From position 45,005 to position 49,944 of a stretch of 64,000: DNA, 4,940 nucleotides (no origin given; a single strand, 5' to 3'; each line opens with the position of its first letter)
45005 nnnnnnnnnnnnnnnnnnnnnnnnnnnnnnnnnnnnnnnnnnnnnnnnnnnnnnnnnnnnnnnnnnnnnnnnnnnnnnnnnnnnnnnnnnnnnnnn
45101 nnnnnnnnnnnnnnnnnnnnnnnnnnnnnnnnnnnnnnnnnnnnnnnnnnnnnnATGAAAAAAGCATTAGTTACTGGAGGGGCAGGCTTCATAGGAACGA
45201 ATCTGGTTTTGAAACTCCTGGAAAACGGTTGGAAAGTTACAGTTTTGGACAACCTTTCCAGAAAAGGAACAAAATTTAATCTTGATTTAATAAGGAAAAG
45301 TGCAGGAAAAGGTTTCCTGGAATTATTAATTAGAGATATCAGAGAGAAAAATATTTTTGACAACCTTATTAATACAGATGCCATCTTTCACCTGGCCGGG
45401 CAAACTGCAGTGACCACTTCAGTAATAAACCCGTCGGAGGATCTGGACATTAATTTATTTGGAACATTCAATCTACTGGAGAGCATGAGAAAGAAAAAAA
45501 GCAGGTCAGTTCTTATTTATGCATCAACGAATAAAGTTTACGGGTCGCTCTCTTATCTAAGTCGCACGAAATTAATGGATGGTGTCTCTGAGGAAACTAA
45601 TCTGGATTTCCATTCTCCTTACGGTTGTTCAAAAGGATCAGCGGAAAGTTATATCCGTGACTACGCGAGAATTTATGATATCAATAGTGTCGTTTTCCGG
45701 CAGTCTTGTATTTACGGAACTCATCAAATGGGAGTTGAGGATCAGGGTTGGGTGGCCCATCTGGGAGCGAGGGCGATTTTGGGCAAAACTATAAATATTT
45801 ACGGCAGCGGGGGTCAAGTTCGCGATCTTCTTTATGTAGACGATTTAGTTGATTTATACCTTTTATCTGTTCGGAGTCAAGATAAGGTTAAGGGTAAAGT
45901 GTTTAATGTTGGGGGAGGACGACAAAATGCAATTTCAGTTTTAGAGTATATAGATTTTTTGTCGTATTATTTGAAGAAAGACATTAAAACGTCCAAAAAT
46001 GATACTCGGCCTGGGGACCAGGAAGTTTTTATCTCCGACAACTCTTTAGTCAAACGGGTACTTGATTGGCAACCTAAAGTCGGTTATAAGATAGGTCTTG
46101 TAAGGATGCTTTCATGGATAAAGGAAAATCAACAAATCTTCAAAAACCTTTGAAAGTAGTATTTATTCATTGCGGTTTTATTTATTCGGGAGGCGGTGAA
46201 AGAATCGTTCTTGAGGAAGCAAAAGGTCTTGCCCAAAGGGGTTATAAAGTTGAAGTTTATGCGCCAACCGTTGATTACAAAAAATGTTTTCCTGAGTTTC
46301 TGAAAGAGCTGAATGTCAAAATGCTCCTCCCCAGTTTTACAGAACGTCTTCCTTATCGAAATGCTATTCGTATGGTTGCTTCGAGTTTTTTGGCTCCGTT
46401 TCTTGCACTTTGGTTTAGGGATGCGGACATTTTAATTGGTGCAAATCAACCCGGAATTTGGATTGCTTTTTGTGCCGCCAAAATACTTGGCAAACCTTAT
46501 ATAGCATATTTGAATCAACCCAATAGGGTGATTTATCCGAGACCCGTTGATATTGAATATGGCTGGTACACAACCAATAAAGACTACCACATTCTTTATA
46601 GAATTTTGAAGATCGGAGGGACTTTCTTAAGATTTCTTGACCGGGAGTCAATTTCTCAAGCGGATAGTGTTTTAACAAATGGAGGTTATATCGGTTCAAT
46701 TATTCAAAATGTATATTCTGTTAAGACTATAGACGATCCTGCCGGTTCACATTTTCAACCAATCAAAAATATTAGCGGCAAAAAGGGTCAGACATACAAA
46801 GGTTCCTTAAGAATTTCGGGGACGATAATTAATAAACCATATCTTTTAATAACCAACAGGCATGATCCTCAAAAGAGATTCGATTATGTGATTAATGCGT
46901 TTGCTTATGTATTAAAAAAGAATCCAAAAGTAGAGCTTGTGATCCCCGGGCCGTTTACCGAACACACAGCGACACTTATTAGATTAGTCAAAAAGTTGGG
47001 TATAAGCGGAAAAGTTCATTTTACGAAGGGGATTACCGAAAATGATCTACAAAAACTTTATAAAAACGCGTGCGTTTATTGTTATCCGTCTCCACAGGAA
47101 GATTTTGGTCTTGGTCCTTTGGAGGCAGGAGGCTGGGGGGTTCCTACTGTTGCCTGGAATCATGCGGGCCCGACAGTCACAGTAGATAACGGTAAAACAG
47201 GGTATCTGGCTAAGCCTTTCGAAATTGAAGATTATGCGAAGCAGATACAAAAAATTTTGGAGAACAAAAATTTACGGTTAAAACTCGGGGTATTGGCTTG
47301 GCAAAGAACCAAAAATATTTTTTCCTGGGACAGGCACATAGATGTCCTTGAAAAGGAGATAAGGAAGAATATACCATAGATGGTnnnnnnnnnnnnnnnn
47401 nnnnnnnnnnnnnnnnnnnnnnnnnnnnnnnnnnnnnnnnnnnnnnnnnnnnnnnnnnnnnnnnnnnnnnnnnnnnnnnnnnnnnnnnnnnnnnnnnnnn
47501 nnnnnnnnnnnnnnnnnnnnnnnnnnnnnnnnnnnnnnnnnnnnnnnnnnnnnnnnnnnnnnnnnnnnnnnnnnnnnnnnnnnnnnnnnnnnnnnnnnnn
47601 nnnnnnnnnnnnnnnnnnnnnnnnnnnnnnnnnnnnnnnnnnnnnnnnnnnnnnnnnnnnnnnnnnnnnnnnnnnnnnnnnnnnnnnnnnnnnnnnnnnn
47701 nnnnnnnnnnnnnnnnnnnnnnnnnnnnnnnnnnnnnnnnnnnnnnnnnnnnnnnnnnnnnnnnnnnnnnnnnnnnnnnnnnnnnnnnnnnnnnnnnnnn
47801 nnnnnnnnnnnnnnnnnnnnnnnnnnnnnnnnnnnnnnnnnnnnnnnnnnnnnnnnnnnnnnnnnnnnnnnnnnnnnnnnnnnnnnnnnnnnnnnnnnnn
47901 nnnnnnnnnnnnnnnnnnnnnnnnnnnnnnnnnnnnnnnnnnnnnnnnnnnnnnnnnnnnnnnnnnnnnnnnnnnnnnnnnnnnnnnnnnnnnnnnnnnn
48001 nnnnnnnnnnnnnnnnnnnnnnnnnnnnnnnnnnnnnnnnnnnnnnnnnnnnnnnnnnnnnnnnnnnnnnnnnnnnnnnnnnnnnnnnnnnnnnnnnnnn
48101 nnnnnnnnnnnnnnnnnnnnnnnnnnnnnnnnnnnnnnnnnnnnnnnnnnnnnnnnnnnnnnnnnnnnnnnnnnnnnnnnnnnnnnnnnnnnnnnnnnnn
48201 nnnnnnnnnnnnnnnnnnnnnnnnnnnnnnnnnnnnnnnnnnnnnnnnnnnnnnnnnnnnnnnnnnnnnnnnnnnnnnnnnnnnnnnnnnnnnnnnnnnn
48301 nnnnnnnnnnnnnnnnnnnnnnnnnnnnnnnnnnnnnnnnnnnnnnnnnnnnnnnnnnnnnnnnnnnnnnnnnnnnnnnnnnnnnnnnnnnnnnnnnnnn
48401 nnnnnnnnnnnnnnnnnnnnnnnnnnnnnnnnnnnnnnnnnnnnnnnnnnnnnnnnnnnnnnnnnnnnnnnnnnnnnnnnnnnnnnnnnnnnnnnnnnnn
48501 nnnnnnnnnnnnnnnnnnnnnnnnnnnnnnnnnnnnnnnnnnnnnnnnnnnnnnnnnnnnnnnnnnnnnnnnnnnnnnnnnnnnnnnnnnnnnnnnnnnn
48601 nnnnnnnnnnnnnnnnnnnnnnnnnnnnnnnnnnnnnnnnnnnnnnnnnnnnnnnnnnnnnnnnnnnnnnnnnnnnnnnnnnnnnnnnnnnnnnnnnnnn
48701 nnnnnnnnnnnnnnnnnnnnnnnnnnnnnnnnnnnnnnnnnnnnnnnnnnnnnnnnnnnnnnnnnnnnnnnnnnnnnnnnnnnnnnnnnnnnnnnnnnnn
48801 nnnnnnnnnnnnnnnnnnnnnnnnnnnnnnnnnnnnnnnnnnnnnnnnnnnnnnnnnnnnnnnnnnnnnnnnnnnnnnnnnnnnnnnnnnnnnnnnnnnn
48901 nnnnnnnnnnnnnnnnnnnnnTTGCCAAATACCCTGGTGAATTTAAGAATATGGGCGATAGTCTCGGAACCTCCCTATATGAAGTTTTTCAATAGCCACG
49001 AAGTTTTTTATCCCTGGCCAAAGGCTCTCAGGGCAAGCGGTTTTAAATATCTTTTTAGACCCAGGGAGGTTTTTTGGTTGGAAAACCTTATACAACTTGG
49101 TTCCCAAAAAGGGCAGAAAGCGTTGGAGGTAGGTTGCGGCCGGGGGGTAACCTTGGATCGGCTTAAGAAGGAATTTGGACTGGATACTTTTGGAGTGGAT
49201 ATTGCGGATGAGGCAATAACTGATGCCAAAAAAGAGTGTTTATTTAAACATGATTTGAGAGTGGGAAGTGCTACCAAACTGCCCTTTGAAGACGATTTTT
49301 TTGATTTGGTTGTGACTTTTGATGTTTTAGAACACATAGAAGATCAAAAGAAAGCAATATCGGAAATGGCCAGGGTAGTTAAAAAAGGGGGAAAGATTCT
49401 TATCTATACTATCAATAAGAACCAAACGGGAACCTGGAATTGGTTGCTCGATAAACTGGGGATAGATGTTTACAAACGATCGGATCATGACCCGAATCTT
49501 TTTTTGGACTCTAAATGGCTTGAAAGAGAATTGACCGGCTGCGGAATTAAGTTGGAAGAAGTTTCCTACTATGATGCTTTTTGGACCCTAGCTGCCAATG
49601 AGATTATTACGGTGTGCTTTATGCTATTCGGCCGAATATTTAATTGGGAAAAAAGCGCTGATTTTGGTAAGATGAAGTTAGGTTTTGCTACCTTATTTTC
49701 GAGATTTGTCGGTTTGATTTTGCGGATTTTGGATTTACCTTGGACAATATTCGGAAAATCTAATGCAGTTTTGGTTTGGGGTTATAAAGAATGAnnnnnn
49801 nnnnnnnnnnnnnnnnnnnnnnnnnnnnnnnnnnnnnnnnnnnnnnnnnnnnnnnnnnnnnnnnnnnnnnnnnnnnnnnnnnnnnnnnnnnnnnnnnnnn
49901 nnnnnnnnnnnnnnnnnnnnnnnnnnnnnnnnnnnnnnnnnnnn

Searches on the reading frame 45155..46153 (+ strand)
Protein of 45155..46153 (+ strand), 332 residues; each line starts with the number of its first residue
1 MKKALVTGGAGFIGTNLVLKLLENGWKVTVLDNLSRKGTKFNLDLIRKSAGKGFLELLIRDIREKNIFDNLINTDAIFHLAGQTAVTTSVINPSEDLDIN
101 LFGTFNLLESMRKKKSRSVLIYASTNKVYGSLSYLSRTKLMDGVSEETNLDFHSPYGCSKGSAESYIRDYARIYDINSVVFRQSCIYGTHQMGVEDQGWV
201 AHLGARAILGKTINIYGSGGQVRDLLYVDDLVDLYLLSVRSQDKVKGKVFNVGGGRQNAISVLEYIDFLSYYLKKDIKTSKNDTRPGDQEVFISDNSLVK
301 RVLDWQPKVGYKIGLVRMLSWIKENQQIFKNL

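Call 16: search_protein_families(library=pfam, proteins=[window:45155-46153:+], max_evalue=0.001)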
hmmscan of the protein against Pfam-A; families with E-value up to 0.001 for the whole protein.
window:45155-46153:+ (332 aa): 7 families
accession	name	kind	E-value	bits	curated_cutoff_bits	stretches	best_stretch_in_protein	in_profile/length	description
PF01370.27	Epimerase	-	3.5e-47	161.3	20.9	1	4-253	1-240/240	NAD dependent epimerase/dehydratase family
PF16363.11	GDP_Man_Dehyd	-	2.8e-46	159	27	1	5-315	1-329/332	GDP-mannose 4,6 dehydratase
PF01073.25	3Beta_HSD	-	3.7e-19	69.3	22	1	5-242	1-232/280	3-beta hydroxysteroid dehydrogenase/isomerase family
PF07993.18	NAD_binding_4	-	6.7e-15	55.4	20.1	1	72-229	87-252/258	Male sterility protein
PF02719.21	Polysacc_synt_2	-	6.6e-11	42.4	20.2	1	5-141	2-144/293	Polysaccharide biosynthesis protein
PF04321.23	RmlD_sub_bind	-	7.5e-09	35.5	27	1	3-191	2-156/287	RmlD substrate binding domain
PF00106.31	adh_short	-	5.2e-05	23.3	26.6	0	2-108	1-116/195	short chain dehydrogenase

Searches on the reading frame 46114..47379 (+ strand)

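Call 16: search_protein_families(library=pfam, proteins=[window:46114-47379:+], max_evalue=0.001)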
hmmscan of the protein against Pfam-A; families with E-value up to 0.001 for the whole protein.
window:46114-47379:+ (421 aa): 5 families
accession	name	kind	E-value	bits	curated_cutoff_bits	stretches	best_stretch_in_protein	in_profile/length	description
PF00534.26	Glycos_transf_1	-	5.1e-33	114.5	26.4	1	240-392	14-166/172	Glycosyl transferases group 1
PF13692.12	Glyco_trans_1_4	-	7e-24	85.1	27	1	242-384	2-142/142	Glycosyl transferases group 1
PF13439.12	Glyco_transf_4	-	8.9e-11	42.5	28.5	1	26-203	2-154/170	Glycosyltransferase Family 4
PF20706.3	GT4-conflict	-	2.6e-06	27.1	26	1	244-352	200-315/385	Family 4 Glycosyltransferase in conflict systems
PF13579.12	Glyco_trans_4_4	-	0.00047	21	29.7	1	26-134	1-102/158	Glycosyl transferase 4-like domain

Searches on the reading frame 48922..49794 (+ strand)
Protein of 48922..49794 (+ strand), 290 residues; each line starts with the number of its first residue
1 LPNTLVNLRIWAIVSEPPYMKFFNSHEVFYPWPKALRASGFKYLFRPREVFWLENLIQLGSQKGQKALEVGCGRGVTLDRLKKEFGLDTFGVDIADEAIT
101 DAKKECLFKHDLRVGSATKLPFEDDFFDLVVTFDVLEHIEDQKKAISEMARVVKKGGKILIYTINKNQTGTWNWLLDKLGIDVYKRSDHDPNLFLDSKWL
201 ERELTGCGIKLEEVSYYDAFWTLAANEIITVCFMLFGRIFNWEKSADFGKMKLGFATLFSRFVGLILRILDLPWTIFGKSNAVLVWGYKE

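Call 16: search_protein_families(library=pfam, proteins=[window:48922-49794:+], max_evalue=0.001)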
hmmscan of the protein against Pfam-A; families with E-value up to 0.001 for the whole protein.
window:48922-49794:+ (290 aa): 8 families
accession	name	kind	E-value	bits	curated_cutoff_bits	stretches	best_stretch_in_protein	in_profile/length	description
PF08241.18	Methyltransf_11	-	1.5e-23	83.6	21.2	1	68-161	1-95/95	Methyltransferase domain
PF13649.12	Methyltransf_25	-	1.1e-19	71.3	27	1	68-157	2-97/97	Methyltransferase domain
PF13847.12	Methyltransf_31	-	2.3e-18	66.7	27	1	62-165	2-113/145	Methyltransferase domain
PF13489.12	Methyltransf_23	-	2.8e-17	63.4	27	1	50-175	7-124/164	Methyltransferase domain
PF08242.18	Methyltransf_12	-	4.6e-14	53.4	30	1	68-159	1-98/98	Methyltransferase domain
PF01209.24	Ubie_methyltran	-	2.7e-10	40.5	20.1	1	60-166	44-156/233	ubiE/COQ5 methyltransferase family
PF02353.26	CMAS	-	1.5e-09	38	27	1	58-170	57-173/273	Mycolic acid cyclopropane synthetase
PF07021.18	MetW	-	1.6e-07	31.6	21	1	62-155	12-104/193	Methionine biosynthesis protein MetW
